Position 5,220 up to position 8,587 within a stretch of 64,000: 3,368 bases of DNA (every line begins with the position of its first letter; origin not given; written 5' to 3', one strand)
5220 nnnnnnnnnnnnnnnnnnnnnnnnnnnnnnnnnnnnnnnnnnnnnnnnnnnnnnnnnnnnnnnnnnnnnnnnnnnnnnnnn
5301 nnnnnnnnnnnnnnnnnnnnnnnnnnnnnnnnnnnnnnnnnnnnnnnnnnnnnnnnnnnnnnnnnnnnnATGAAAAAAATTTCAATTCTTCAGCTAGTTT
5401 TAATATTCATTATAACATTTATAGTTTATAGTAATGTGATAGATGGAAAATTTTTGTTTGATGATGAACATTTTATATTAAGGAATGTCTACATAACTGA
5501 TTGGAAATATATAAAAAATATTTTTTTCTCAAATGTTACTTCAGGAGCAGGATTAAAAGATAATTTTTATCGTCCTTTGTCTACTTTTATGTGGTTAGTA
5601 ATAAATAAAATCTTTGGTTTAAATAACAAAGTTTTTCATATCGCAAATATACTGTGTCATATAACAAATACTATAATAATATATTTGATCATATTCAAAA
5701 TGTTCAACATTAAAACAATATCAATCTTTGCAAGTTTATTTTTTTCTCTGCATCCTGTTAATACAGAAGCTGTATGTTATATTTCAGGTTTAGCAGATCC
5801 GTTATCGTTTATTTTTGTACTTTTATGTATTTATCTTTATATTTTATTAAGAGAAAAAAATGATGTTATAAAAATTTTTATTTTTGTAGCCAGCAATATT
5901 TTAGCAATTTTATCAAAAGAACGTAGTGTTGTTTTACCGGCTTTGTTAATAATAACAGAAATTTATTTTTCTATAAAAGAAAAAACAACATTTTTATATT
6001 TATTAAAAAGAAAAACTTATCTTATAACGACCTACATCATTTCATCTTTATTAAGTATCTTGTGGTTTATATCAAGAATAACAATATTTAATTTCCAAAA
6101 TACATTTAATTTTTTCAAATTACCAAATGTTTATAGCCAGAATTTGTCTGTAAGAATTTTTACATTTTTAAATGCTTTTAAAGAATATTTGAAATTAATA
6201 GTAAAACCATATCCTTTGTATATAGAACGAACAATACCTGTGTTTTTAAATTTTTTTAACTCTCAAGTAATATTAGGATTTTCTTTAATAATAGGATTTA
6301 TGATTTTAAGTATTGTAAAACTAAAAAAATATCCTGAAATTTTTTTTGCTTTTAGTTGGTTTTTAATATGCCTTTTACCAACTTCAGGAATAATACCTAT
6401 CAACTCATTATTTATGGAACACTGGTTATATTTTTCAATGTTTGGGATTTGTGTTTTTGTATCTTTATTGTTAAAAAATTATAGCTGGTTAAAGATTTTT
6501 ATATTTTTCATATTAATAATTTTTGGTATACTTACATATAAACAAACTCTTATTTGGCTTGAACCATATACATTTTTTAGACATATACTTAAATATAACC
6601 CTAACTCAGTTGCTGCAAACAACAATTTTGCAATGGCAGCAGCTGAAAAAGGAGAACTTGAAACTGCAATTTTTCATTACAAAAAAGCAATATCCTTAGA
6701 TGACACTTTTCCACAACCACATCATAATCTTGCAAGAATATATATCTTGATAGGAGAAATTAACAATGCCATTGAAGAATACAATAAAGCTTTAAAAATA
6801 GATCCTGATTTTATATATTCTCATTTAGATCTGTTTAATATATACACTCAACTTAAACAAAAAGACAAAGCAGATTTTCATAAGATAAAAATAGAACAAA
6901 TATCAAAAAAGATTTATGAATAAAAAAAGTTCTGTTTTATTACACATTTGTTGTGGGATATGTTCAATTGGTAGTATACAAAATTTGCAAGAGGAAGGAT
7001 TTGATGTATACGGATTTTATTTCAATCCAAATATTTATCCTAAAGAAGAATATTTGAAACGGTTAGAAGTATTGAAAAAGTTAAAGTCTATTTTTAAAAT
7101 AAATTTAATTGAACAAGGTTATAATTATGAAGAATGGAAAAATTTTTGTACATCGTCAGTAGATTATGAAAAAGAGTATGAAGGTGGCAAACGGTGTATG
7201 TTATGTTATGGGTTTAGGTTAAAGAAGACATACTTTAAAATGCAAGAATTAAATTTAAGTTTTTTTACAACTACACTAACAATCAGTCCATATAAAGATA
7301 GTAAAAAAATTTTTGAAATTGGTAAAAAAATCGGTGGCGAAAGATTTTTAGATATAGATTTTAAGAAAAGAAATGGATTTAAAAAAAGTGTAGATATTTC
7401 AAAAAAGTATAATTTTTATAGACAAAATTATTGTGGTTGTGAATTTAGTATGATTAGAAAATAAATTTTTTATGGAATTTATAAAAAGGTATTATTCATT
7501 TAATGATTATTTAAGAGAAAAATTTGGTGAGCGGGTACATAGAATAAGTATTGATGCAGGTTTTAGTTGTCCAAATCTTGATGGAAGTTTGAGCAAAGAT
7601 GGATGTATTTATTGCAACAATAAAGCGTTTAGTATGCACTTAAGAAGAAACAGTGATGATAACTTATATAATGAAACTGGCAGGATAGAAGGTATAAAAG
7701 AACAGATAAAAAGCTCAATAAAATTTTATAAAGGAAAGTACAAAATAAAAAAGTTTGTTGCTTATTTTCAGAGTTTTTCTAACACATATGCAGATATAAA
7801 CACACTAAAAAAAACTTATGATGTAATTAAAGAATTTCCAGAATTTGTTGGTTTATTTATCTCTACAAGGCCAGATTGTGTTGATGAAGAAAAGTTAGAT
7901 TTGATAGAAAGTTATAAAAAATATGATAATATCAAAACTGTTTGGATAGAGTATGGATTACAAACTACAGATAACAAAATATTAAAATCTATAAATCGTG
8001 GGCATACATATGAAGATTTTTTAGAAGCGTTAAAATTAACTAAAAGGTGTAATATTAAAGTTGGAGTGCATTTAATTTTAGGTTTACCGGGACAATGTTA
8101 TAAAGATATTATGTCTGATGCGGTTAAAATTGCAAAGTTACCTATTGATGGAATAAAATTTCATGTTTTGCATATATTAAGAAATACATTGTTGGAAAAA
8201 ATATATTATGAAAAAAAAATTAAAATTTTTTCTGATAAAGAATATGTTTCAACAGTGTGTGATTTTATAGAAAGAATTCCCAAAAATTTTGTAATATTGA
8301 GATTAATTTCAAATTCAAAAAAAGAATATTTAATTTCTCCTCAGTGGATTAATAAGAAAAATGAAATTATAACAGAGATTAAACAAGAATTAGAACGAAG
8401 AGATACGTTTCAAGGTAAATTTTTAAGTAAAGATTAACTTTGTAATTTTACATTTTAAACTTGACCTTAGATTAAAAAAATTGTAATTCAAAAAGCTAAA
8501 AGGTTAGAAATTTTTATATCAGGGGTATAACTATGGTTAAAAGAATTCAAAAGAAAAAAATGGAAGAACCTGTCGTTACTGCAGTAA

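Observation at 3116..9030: Aspartokinase encoded as two separate genes (kinase domain and ACT domains) 4.7 kb apart, flanking a four-gene cassette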

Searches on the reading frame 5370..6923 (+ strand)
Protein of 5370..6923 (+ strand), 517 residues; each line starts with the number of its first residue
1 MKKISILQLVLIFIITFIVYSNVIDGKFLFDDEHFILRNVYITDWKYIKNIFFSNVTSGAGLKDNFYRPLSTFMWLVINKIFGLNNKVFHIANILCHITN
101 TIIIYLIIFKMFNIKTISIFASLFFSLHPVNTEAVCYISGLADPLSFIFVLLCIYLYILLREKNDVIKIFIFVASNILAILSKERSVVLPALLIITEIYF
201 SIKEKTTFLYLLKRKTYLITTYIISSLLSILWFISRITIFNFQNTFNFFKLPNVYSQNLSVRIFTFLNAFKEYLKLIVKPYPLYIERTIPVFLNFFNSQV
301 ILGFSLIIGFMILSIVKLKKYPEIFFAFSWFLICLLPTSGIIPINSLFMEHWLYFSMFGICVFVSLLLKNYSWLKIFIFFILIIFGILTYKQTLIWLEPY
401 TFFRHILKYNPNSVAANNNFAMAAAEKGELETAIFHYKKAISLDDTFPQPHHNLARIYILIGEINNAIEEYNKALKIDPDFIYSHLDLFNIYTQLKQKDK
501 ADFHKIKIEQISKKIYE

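Call 3: search_protein_families(library=pfam, proteins=[window:5370-6923:+], max_evalue=0.01)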
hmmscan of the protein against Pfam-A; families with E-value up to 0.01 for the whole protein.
window:5370-6923:+ (517 aa): 11 families
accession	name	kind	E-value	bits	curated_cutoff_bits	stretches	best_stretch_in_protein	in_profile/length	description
PF13431.12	TPR_17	-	2.6e-16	58.9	24.4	3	436-468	1-33/34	Tetratricopeptide repeat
PF13414.12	TPR_11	-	7.7e-16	58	26.8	2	456-492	2-38/42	TPR repeat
PF13181.12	TPR_8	-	1.8e-13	49.9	25.7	2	451-480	4-33/34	Tetratricopeptide repeat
PF07719.23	TPR_2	-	1.2e-11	44.2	27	1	450-480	3-33/34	Tetratricopeptide repeat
PF00515.34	TPR_1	-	4.9e-11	42.4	27.8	2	451-481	4-34/34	Tetratricopeptide repeat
PF14559.12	TPR_19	-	7.2e-09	36.3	25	2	425-480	2-57/68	Tetratricopeptide repeat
PF13231.12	PMT_2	-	1.3e-06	29.2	26.1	1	69-232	4-160/160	Dolichyl-phosphate-mannose-protein mannosyltransferase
PF13424.12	TPR_12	-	2.8e-05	24.7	30.1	1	415-476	4-66/77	Tetratricopeptide repeat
PF13428.12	TPR_14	-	0.0013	19.6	23.5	0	451-481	4-34/44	Tetratricopeptide repeat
PF24575.1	TPR_Slam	-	0.0014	19.5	35.2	0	421-457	54-90/104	Surface lipoprotein assembly modifier, N-terminal TPR repeats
PF23914.1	TPR_CcmH_CycH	-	0.0019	18.5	42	0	454-496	56-98/158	Cytochrome c-type biogenesis protein H TPR domain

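Call 4: search_protein_families(library=ncbifam, proteins=[window:5370-6923:+], max_evalue=0.01)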
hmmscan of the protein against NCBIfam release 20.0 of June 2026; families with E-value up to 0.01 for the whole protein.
window:5370-6923:+ (517 aa): 13 families
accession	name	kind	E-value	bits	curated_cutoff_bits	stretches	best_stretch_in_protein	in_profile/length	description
TIGR02917.1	PEP_TPR_lipo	equivalog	1.2e-08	33.4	312.2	1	407-499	424-550/899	XrtA/PEP-CTERM system TPR-repeat protein PrsT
TIGR02521.1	type_IV_pilW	equivalog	5.5e-07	29.4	154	1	402-502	87-189/234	type IV pilus biogenesis/stability protein PilW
NF047558.1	TPR_END_plus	domain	1.2e-06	28.3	32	1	452-481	3-32/56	TPR end-of-group domain-containing protein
NF033758.1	gliding_GltE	equivalog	1.2e-06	27.8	225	1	403-501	75-173/411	adventurous gliding motility TPR repeat lipoprotein GltE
NF033762.1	social_mot_Tgl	equivalog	2.1e-06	27.3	225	1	417-501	34-119/252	social motility TPR repeat lipoprotein Tgl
NF040959.1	MamA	equivalog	2.2e-06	27.3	200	0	403-458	128-183/204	magnetosome protein MamA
TIGR02552.1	LcrH_SycD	equivalog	5e-06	26.3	104.8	1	401-479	39-117/136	SycD/LcrH family type III secretion system chaperone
NF047507.1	TPR_BatC_Lepto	exception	4.4e-05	23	175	1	419-484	63-132/214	TPR repeat-containing protein BatC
TIGR00990.1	3a0801s09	subfamily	0.00013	20.8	757.25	1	421-490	372-441/615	mitochondrial import receptor subunit TOM70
NF002725.1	PRK02603.1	equivalog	0.00015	21.8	143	1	421-497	42-121/173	photosystem I assembly protein Ycf3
NF008756.0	PRK11788.1-4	equivalog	0.00016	20.9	474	1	419-507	185-274/389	lipopolysaccharide assembly protein LapB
NF008757.0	PRK11788.1-5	equivalog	0.0013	18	363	1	420-501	186-268/388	lipopolysaccharide assembly protein LapB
NF008753.0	PRK11788.1-1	equivalog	0.0055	15.9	395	0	420-503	186-271/389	lipopolysaccharide assembly protein LapB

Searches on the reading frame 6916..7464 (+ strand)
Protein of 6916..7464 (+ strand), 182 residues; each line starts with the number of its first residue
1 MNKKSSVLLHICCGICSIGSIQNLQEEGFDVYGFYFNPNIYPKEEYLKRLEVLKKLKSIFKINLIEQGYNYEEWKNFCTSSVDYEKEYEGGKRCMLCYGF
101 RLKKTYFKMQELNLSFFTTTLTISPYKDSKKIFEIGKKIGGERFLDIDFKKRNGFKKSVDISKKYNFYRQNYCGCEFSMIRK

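Call 3: search_protein_families(library=pfam, proteins=[window:6916-7464:+], max_evalue=0.01)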
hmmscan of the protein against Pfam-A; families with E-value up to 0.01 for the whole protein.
window:6916-7464:+ (182 aa): 1 family
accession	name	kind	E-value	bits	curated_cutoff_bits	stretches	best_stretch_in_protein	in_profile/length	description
PF02677.20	QueH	-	1.1e-56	192.1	23.5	1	7-179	1-173/175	Epoxyqueuosine reductase QueH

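Call 4: search_protein_families(library=ncbifam, proteins=[window:6916-7464:+], max_evalue=0.01)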
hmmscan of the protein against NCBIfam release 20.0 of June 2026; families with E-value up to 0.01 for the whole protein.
window:6916-7464:+ (182 aa): 0 families

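Call 90: search_protein_families(library=ncbifam, proteins=[window:6916-7464:+], max_evalue=1e-8)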
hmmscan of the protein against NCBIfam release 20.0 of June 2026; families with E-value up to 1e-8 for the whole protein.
window:6916-7464:+ (182 aa): 0 families

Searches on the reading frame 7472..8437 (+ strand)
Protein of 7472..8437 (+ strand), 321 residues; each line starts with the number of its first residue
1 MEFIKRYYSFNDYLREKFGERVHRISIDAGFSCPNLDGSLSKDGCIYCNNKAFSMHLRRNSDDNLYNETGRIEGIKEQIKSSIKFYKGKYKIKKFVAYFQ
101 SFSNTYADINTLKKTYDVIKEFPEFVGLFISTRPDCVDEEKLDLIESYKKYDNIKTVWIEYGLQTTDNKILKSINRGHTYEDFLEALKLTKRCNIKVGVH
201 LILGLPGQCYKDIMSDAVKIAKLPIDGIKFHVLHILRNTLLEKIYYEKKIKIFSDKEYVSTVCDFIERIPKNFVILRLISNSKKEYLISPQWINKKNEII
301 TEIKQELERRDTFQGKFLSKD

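Call 3: search_protein_families(library=pfam, proteins=[window:7472-8437:+], max_evalue=0.01)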
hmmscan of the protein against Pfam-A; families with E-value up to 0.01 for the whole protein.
window:7472-8437:+ (321 aa): 2 families
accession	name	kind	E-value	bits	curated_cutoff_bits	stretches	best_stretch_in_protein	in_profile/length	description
PF16199.10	Radical_SAM_C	-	2.6e-22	79.1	31.9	1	225-309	1-85/85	Radical_SAM C-terminal domain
PF04055.27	Radical_SAM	-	2.3e-18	67.4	29.5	1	44-214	10-160/166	Radical SAM superfamily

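Call 4: search_protein_families(library=ncbifam, proteins=[window:7472-8437:+], max_evalue=0.01)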
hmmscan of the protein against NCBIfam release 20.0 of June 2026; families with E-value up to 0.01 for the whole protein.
window:7472-8437:+ (321 aa): 21 families
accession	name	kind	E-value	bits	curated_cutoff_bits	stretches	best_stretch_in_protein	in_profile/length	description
TIGR01212.1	TIGR01212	equivalog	2.6e-98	328.9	180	1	6-318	1-300/302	tRNA modification radical SAM protein MnmL/YtqA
TIGR04013.1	B12_SAM_MJ_1487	hypoth_equivalog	1.3e-17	63.8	251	1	116-243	230-355/382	TIGR04013 family B12-binding domain/radical SAM domain-containing protein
TIGR01211.1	ELP3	subfamily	7.4e-17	61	350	1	122-278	189-342/522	tRNA uridine(34) 5-carboxymethylaminomethyl modification radical SAM/GNAT enzyme Elp3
NF006060.0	PRK08207.1-3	equivalog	8.5e-14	51.2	653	1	131-259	247-371/477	coproporphyrinogen III oxidase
NF006064.0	PRK08207.2-2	equivalog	2.8e-13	49.7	504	1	111-255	225-360/465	coproporphyrinogen III oxidase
NF006065.0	PRK08207.2-4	equivalog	2.9e-13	49.6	922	1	40-271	177-401/484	coproporphyrinogen III oxidase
TIGR03994.1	rSAM_HemZ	equivalog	3.6e-12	46.1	321.4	1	131-255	179-298/401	coproporphyrinogen dehydrogenase HemZ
NF006062.0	PRK08207.1-5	equivalog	5.2e-12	45.3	1007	1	112-269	226-379/476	coproporphyrinogen III oxidase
TIGR01210.1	TIGR01210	equivalog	7.9e-11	41.7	212.15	1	72-249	48-226/313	archaeosine biosynthesis radical SAM protein RaSEA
TIGR04014.1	B12_SAM_MJ_0865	equivalog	5.4e-10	38.6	360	1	132-226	251-339/434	methyl-coenzyme M reductase glutamine C-methyltransferase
TIGR04107.1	rSAM_HutW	equivalog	4.1e-09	35.8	400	1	161-255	157-252/419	heme anaerobic degradation radical SAM methyltransferase ChuW/HutW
NF006066.0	PRK08207.2-5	equivalog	2.2e-08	33.2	1117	1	131-238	287-389/518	coproporphyrinogen III oxidase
NF004567.0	PRK05904.1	equivalog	4e-08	32.8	355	1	43-257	18-214/353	coproporphyrinogen III oxidase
TIGR00539.1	hemN_rel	equivalog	4.5e-07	29.3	205.4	1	122-244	83-200/361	radical SAM family heme chaperone HemW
TIGR01579.1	MiaB-like-C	equivalog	5.3e-05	22.6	357.05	1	131-235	228-325/416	tRNA (N(6)-L-threonylcarbamoyladenosine(37)-C(2))-methylthiotransferase MtaB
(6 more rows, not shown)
